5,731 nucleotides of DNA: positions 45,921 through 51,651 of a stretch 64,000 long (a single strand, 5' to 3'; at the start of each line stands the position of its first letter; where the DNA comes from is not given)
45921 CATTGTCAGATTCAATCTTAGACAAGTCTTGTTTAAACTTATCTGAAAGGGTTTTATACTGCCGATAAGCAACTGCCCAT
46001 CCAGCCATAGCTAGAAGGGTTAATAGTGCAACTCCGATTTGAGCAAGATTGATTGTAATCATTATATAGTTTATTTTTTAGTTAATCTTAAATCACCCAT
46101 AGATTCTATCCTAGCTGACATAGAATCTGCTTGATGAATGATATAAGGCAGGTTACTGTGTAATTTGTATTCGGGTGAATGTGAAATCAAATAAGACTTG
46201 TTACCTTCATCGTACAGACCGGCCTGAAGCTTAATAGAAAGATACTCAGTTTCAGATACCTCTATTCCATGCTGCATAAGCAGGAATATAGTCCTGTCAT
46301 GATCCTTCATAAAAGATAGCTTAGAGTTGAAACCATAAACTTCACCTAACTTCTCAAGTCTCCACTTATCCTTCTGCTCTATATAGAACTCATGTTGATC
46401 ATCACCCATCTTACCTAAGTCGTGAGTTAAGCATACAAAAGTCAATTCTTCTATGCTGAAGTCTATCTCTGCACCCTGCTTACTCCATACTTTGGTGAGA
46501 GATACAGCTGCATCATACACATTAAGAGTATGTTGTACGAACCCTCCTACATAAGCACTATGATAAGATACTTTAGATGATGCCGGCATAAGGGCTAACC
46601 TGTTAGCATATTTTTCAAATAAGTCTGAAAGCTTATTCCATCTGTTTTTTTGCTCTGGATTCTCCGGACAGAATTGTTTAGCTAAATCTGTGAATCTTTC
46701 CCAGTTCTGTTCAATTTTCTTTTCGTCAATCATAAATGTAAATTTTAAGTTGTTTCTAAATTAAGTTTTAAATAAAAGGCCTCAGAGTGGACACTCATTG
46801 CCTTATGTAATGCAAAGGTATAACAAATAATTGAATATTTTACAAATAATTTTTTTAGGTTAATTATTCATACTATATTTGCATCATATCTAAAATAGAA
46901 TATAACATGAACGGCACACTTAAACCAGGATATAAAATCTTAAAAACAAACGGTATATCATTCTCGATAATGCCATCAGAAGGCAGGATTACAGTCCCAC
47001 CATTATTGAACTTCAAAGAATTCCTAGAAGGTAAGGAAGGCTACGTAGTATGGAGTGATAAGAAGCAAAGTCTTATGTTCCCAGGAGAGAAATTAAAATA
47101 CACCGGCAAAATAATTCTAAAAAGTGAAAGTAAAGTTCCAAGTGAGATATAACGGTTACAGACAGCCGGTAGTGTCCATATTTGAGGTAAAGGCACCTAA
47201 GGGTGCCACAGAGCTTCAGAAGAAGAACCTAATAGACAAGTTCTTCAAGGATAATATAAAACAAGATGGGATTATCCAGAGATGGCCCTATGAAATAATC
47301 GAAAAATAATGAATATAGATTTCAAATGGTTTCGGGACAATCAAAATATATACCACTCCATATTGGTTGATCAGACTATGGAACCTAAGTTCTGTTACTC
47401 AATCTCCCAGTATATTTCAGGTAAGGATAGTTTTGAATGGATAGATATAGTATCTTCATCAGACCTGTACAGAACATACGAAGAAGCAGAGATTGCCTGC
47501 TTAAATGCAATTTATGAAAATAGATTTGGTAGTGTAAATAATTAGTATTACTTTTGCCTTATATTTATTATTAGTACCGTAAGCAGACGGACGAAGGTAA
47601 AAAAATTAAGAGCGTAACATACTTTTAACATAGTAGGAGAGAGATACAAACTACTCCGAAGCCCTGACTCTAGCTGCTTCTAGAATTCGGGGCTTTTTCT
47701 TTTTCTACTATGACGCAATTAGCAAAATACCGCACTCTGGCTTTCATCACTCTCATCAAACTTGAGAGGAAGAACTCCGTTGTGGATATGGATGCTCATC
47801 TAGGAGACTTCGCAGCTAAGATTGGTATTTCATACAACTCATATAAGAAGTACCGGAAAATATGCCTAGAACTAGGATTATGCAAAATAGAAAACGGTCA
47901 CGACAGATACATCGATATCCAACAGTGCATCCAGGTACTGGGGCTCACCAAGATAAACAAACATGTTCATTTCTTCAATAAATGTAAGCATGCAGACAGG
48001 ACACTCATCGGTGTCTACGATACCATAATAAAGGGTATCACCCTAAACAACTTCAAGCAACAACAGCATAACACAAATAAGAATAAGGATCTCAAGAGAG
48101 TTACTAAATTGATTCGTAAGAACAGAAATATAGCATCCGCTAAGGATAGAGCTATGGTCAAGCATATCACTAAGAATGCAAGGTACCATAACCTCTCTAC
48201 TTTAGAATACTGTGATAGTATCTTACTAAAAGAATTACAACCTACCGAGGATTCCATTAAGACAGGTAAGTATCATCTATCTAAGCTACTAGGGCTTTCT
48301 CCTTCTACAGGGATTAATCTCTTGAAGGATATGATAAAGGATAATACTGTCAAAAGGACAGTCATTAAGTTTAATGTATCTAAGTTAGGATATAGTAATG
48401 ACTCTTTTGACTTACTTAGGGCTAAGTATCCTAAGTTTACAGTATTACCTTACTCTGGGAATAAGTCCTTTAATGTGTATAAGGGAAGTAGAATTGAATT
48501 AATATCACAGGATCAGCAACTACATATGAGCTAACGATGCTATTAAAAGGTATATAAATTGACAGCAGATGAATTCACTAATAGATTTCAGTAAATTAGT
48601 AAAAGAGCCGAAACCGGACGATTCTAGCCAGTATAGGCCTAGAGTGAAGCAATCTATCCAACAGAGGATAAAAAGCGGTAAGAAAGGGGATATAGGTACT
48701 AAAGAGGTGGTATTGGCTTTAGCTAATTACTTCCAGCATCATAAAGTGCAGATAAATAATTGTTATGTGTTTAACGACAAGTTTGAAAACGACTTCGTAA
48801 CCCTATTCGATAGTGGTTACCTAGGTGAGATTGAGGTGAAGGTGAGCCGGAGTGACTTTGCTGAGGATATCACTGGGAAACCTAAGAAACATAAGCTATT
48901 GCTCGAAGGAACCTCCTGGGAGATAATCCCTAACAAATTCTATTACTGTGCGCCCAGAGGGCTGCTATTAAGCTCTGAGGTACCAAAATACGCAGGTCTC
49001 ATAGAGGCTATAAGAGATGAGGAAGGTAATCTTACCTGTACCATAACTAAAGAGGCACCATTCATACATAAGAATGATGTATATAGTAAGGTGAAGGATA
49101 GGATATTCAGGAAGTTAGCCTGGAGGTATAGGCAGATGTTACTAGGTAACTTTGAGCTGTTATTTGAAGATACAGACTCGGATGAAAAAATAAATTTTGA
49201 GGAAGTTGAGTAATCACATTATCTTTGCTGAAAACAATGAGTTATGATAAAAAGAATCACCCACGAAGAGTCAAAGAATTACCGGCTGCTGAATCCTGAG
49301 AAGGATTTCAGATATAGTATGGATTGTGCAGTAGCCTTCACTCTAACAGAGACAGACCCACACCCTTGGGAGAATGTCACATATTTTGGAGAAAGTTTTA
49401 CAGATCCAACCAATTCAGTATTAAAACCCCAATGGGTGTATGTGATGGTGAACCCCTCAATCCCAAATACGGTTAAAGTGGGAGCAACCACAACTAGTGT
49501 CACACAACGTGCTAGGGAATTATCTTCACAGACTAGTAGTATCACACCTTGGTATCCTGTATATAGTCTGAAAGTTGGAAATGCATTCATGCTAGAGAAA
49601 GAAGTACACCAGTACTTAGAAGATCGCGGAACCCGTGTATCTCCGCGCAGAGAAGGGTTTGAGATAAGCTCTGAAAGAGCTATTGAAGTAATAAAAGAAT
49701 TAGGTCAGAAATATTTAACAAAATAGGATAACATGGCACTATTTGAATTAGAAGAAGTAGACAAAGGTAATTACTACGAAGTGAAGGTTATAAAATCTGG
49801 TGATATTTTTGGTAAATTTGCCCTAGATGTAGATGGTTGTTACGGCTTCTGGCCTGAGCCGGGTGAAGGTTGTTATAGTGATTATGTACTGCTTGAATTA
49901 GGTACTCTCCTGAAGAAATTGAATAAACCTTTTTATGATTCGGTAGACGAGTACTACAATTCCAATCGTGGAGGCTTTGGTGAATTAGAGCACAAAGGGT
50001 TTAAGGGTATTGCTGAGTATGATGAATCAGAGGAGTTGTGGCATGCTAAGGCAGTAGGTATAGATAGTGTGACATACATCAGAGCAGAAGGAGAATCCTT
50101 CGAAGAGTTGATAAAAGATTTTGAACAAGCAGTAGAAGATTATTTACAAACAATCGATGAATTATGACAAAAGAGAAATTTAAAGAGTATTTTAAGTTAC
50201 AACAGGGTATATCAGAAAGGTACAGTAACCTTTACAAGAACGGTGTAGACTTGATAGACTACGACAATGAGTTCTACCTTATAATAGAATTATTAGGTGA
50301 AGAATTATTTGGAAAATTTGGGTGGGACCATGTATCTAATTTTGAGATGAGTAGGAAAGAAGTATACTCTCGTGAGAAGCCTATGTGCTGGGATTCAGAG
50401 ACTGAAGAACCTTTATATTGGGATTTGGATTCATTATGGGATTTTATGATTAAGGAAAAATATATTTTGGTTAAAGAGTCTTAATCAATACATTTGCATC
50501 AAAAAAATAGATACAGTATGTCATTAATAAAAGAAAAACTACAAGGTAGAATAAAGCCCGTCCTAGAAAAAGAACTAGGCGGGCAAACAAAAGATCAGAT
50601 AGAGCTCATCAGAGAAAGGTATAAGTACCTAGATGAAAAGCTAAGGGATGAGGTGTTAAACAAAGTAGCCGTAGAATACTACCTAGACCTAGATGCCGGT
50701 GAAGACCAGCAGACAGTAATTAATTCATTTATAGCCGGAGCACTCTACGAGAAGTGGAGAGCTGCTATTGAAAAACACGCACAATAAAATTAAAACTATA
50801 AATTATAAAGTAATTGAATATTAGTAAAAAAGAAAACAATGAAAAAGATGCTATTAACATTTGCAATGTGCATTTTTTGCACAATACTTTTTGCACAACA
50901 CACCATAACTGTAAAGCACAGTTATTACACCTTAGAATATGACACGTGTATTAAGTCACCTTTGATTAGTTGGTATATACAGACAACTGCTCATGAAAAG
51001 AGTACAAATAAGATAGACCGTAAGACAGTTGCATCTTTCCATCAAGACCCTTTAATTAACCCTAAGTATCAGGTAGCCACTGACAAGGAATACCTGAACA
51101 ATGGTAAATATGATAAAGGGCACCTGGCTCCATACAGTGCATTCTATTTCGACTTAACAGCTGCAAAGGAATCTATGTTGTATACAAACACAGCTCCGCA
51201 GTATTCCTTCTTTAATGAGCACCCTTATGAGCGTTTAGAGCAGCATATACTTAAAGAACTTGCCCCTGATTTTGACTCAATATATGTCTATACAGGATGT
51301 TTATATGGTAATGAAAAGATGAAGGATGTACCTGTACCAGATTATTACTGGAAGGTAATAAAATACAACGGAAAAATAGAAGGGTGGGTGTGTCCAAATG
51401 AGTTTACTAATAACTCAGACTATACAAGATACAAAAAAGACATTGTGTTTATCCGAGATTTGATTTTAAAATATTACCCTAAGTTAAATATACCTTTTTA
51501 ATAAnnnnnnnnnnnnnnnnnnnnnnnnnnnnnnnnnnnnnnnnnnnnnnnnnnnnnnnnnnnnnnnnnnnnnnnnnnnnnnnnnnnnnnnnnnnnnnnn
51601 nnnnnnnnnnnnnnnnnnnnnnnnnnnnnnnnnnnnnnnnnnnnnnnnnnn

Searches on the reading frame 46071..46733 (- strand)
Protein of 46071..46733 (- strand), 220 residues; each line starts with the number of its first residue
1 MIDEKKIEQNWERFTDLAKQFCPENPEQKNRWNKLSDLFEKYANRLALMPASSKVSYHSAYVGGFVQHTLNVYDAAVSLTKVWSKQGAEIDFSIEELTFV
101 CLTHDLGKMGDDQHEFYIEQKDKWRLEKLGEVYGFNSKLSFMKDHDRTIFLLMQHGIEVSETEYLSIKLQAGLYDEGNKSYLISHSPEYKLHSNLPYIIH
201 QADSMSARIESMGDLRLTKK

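Call 48: search_protein_families(library=phrogs, proteins=[window:46071-46733:-], max_evalue=0.001)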
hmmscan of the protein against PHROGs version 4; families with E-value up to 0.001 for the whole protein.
window:46071-46733:- (220 aa): 2 families
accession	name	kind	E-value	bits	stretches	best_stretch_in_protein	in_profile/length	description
phrog_5889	-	unknown function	7.5e-16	59.2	1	48-210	51-196/242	-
phrog_28876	-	other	5.6e-14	52.7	1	35-206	21-189/435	metal-dependent phosphohydrolase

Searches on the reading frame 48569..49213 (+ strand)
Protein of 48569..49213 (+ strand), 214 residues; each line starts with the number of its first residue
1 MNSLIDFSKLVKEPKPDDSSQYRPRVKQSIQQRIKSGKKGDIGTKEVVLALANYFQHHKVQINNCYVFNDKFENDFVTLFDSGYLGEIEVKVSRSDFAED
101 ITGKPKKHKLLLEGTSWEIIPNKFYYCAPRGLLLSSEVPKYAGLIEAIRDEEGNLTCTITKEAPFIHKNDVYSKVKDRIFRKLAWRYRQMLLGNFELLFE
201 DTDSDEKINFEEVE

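Call 11: search_protein_families(library=phrogs, proteins=[window:48569-49213:+], max_evalue=0.01)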
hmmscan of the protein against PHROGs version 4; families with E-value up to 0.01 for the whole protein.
window:48569-49213:+ (214 aa): 2 families
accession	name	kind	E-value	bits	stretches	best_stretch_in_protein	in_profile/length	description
phrog_2776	-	unknown function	2.2e-17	64.3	1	55-189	27-147/181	-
phrog_5429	-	DNA, RNA and nucleotide metabolism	1e-09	39.5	1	88-149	70-124/176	DNA repair protein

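Call 12: search_protein_families(library=pfam, proteins=[window:48569-49213:+], max_evalue=0.01)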
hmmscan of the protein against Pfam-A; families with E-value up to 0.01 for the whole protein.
window:48569-49213:+ (214 aa): 0 families

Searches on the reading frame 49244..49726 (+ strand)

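Call 47: search_protein_families(library=phrogs, proteins=[window:49244-49726:+], max_evalue=0.01)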
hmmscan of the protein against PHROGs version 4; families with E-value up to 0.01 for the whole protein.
window:49244-49726:+ (160 aa): 7 families
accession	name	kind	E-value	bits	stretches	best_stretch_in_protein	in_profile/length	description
phrog_16524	-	unknown function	5.5e-18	66.4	1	63-152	25-112/215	-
phrog_8430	-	unknown function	2.3e-10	40.8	1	61-152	293-382/439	-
phrog_36333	-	unknown function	3.2e-08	34.4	1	64-153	5-92/199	-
phrog_15085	-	unknown function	1.9e-07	32.4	1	63-153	4-94/103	-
phrog_5032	-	unknown function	1.2e-06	29.3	1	60-153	75-167/178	-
phrog_681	-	DNA, RNA and nucleotide metabolism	1e-05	25.3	1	60-152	437-535/576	endonuclease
phrog_33243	-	unknown function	0.0049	17.3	1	60-150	153-247/262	-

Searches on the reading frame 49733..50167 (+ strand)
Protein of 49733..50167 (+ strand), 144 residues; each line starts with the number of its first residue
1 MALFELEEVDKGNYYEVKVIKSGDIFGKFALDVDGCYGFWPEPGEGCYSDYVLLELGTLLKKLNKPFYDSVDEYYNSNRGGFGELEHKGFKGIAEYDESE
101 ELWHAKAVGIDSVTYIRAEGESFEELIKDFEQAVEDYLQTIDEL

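Call 47: search_protein_families(library=phrogs, proteins=[window:49733-50167:+], max_evalue=0.01)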
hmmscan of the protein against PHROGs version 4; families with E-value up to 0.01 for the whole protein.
window:49733-50167:+ (144 aa): 1 family
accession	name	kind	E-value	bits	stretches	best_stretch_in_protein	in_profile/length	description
phrog_9151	-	moron, auxiliary metabolic gene and host takeover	4e-09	37.8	1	84-142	4-60/119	HicB-like antitoxin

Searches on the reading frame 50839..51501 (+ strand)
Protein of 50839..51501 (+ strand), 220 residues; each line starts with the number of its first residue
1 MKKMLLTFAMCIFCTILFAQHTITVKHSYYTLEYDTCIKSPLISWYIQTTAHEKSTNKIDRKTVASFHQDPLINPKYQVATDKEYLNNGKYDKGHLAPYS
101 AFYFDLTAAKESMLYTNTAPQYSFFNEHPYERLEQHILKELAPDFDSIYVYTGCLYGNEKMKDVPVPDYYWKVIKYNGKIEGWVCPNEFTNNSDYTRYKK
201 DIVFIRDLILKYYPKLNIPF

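Call 11: search_protein_families(library=phrogs, proteins=[window:50839-51501:+], max_evalue=0.01)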
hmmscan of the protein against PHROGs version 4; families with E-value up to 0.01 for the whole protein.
window:50839-51501:+ (220 aa): 1 family
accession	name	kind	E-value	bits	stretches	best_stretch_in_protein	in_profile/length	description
phrog_14168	-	DNA, RNA and nucleotide metabolism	5.6e-16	59.9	1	25-201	46-222/235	nuclease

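Call 12: search_protein_families(library=pfam, proteins=[window:50839-51501:+], max_evalue=0.01)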
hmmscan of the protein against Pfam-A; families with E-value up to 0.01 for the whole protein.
window:50839-51501:+ (220 aa): 1 family
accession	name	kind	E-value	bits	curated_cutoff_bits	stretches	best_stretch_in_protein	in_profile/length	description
PF01223.29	Endonuclease_NS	-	4.6e-31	108.6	23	1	25-205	19-208/223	DNA/RNA non-specific endonuclease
